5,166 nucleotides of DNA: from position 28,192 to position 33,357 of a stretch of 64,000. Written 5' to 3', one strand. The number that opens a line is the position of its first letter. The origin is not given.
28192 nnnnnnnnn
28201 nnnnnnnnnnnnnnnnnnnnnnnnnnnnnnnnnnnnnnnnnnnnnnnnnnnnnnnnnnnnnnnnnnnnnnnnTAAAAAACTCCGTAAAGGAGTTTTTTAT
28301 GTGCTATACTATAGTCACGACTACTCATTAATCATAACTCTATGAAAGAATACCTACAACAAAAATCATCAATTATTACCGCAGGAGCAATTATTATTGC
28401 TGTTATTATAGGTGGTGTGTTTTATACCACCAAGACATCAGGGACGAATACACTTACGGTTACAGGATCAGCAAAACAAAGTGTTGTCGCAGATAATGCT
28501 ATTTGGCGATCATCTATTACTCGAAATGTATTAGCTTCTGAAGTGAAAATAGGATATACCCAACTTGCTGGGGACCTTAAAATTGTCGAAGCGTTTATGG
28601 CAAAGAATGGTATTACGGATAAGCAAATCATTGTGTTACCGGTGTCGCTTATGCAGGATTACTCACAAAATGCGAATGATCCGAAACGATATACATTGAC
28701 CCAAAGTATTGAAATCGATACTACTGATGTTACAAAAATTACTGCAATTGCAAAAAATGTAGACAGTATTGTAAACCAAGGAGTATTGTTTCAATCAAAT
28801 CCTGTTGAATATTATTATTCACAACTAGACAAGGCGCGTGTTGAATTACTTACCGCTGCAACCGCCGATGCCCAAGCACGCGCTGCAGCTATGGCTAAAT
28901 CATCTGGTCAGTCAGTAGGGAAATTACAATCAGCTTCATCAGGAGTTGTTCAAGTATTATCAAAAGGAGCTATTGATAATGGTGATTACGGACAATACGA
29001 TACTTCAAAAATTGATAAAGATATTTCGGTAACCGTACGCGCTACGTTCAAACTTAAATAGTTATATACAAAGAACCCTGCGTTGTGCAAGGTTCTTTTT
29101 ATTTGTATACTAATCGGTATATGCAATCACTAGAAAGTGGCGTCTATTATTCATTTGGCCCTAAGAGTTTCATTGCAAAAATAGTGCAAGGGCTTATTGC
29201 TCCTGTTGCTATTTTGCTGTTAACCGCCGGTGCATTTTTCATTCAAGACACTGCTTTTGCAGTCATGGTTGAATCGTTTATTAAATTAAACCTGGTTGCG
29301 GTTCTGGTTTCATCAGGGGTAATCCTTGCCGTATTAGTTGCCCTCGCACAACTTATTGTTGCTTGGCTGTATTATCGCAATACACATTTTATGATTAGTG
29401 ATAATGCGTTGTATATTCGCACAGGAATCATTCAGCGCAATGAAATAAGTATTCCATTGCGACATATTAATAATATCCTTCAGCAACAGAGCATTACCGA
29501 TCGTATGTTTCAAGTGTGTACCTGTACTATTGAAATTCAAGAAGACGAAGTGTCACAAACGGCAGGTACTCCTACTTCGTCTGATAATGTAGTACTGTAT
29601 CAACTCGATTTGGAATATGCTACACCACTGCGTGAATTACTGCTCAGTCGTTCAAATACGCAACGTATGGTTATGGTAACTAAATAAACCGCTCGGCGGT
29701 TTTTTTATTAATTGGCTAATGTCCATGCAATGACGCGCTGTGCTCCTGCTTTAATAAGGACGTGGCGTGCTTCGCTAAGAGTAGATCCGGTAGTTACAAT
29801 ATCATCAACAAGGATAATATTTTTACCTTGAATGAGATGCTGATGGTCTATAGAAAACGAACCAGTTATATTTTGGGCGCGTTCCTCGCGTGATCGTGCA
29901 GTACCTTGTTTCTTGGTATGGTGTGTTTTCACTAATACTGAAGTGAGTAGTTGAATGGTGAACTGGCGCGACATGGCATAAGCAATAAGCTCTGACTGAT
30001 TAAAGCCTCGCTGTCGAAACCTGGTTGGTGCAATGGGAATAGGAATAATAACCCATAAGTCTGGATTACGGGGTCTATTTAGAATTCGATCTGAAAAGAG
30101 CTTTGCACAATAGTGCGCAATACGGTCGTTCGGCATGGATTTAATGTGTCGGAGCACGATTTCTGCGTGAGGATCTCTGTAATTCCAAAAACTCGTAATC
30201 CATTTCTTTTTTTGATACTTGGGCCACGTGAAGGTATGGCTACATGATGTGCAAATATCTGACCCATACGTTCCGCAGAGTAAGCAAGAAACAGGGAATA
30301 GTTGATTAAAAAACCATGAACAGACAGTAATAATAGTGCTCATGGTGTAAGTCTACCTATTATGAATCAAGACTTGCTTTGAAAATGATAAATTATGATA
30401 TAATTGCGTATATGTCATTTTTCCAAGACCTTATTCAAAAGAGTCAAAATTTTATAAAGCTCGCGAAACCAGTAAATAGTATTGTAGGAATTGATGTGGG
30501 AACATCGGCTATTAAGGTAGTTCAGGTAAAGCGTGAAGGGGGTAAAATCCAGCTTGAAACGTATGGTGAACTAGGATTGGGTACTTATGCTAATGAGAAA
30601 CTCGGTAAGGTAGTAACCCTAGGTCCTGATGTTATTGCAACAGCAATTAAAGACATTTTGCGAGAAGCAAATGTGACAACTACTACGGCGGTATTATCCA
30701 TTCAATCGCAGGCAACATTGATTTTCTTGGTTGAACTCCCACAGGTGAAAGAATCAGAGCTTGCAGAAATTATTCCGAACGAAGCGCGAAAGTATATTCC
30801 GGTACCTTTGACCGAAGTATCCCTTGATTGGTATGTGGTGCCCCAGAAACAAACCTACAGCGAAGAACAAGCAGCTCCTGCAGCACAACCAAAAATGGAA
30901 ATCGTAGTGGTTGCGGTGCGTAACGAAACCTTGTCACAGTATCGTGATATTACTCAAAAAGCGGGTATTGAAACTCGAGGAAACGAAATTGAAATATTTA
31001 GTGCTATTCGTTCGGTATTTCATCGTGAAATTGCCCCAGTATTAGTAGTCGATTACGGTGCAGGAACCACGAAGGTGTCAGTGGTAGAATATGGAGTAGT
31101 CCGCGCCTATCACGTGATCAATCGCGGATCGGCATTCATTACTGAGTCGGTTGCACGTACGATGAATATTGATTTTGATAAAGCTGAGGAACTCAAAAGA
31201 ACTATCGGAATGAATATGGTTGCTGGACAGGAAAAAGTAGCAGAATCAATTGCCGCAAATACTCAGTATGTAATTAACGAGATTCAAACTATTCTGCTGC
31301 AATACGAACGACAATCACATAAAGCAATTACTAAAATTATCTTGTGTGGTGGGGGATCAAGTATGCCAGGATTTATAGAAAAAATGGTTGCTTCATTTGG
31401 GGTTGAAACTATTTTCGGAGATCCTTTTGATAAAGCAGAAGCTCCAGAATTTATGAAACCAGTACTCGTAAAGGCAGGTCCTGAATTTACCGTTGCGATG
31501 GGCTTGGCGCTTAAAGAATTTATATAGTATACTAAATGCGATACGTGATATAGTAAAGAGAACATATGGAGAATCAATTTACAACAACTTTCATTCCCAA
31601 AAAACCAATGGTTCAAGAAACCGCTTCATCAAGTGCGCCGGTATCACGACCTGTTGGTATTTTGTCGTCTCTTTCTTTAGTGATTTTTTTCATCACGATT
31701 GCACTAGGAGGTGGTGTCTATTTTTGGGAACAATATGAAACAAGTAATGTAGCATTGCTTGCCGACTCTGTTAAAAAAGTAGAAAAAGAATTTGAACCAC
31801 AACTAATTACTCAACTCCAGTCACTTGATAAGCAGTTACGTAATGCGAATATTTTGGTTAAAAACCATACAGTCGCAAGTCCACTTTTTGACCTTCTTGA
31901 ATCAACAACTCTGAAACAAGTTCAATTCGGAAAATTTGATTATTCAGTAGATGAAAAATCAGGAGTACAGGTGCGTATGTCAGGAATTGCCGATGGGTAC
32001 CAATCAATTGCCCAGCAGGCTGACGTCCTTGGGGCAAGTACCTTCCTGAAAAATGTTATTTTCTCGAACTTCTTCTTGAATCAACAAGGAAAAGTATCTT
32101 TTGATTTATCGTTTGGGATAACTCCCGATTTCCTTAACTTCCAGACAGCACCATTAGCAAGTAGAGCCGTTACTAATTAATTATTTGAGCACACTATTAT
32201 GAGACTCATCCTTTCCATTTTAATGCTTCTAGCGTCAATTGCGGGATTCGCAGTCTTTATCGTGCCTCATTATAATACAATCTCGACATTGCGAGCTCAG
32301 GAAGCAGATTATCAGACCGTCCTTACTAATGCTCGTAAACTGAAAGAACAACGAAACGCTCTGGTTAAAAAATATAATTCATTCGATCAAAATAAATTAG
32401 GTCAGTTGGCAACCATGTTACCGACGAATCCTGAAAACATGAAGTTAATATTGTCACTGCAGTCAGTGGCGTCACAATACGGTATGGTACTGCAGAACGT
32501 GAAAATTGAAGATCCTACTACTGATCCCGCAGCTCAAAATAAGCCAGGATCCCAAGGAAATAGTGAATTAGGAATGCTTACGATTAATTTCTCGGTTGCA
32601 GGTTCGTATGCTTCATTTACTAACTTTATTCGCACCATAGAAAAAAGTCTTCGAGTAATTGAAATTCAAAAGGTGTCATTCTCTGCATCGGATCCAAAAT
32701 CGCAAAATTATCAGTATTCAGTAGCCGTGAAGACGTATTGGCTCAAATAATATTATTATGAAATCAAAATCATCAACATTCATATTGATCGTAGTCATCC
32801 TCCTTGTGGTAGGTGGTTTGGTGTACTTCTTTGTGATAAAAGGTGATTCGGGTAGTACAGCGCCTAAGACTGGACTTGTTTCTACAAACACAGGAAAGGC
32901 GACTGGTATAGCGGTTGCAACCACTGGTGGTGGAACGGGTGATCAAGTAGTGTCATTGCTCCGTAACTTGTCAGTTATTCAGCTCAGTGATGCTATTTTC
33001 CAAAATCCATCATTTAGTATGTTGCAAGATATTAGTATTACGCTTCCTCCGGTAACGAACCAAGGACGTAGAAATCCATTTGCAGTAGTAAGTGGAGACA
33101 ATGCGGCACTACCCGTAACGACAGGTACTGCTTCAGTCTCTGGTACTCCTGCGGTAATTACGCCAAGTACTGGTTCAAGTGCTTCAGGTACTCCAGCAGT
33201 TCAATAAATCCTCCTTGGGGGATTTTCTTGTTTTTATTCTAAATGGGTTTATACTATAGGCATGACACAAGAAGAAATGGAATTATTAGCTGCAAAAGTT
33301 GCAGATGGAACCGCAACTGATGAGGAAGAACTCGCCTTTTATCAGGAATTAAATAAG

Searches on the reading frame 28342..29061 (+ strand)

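Call 81: search_protein_families(library=pfam, max_evalue=0.001, proteins=[window:28342-29061:+])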
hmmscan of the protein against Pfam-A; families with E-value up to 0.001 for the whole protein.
window:28342-29061:+ (239 aa): 1 family
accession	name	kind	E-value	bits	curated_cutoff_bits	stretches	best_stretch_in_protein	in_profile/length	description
PF04402.19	SIMPL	-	4.5e-21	76.5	25.2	1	38-236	1-205/205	Protein of unknown function (DUF541)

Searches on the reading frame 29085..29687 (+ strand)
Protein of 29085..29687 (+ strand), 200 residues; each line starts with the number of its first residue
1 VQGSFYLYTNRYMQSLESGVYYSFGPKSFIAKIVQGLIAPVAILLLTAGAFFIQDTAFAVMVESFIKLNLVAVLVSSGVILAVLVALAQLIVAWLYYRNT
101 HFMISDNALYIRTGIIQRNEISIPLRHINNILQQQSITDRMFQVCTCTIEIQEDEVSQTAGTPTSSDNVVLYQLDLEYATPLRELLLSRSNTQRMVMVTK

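Call 81: search_protein_families(library=pfam, max_evalue=0.001, proteins=[window:29085-29687:+])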
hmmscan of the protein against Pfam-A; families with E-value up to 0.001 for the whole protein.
window:29085-29687:+ (200 aa): 1 family
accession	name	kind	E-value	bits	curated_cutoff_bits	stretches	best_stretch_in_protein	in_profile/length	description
PF03703.20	bPH_2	-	3.3e-13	50.1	22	1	97-176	1-68/78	Bacterial PH domain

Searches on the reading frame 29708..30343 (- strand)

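Call 81: search_protein_families(library=pfam, max_evalue=0.001, proteins=[window:29708-30343:-])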
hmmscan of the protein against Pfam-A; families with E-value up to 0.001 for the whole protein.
window:29708-30343:- (211 aa): 3 families
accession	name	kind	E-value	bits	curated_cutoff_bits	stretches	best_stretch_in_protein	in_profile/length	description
PF00156.33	Pribosyltran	-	2e-11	43.9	26.3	1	117-210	40-124/158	Phosphoribosyl transferase domain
PF15610.12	PRTase_3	-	0.00061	19.7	28.7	1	81-198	43-161/264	PRTase ComF-like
PF18912.6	DZR_2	-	0.00073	19.8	27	0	13-40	3-33/56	Double zinc ribbon domain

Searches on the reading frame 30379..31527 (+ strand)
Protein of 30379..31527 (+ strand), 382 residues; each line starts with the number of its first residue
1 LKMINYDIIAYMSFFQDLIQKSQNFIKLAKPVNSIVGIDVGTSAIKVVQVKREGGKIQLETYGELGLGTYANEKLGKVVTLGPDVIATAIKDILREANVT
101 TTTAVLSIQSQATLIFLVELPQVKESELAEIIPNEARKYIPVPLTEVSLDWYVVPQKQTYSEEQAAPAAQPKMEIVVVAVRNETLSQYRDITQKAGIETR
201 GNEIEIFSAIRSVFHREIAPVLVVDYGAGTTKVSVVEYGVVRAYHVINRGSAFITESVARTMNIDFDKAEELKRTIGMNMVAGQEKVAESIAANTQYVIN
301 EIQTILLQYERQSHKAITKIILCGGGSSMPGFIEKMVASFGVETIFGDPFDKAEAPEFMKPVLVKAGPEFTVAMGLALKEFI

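Call 5: search_protein_families(library=pfam, max_evalue=1, proteins=[window:30379-31527:+])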
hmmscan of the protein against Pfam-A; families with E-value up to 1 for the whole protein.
window:30379-31527:+ (382 aa): 7 families
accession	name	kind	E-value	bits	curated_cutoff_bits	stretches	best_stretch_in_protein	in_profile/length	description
PF11104.14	PilM_2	-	7.4e-34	117.6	27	1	37-381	1-340/340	Type IV pilus assembly protein PilM;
PF14450.12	FtsA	-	9.7e-14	52.3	31.8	1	223-358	2-122/127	Cell division protein FtsA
PF25216.1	Volactin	-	7.4e-06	26.1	35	1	226-374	173-315/321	Volactin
PF06723.19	MreB_Mbl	-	3.6e-05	23.2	27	2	277-348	232-305/327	MreB/Mbl protein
PF21522.3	MreB-like_C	-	0.00062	20.8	27.8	1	235-328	28-115/123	Archaeal actin homologue MreB-like, C-terminal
PF00022.25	Actin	-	0.001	18.2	27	1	210-264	133-189/410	Actin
PF08766.16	DEK_C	-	0.067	13.6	24.8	1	85-104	5-24/54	DEK C terminal domain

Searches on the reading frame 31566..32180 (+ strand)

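Call 5: search_protein_families(library=pfam, max_evalue=1, proteins=[window:31566-32180:+])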
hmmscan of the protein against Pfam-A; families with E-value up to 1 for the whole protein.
window:31566-32180:+ (204 aa): 3 families
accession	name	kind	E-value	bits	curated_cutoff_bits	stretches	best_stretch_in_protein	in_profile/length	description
PF05137.18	PilN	-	4.8e-05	23.8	22.8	1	107-184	2-77/78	Fimbrial assembly protein (PilN)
PF10883.13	DUF2681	-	0.0035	18.1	28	1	38-101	7-66/90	Protein of unknown function (DUF2681)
PF21049.3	CFA69_ARM_rpt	-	0.14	10.7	25.8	1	67-119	240-292/719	Cilia- and flagella-associated protein 69, ARM repeat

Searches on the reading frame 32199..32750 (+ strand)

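Call 5: search_protein_families(library=pfam, max_evalue=1, proteins=[window:32199-32750:+])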
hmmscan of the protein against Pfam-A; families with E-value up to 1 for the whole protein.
window:32199-32750:+ (183 aa): 6 families
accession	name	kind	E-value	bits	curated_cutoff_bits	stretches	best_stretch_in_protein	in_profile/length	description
PF04350.18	PilO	-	1.5e-09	38.6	22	1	30-181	3-142/145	Pilus assembly protein, PilO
PF07540.16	NOC3p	-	0.065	14.1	26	1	11-62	41-92/92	Nucleolar complex-associated protein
PF03357.26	Snf7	-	0.073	13.2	27.3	1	34-105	36-105/171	Snf7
PF25642.1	DUF7944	-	0.079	14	27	0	54-104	17-66/82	Domain of unknown function (DUF7944)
PF23923.1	DUF7262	-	0.1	13.5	27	1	5-61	14-73/132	Family of unknown function (DUF7262)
PF24590.1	DUF7615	-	0.27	12.2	27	1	32-90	21-71/106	Domain of unknown function (DUF7615)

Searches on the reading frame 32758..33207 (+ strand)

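Call 5: search_protein_families(library=pfam, max_evalue=1, proteins=[window:32758-33207:+])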
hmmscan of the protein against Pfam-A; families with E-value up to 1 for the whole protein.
window:32758-33207:+ (149 aa): 0 families

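Call 51: search_protein_families(library=ncbifam, max_evalue=1, proteins=[window:32758-33204:+])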
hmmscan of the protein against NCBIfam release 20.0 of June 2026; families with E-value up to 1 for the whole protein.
window:32758-33204:+ (149 aa): 1 family
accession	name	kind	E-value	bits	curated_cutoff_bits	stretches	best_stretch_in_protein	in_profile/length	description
NF004285.1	PRK05696.1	equivalog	0.05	13.4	179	1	2-38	17-53/171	flagellar basal body-associated protein FliL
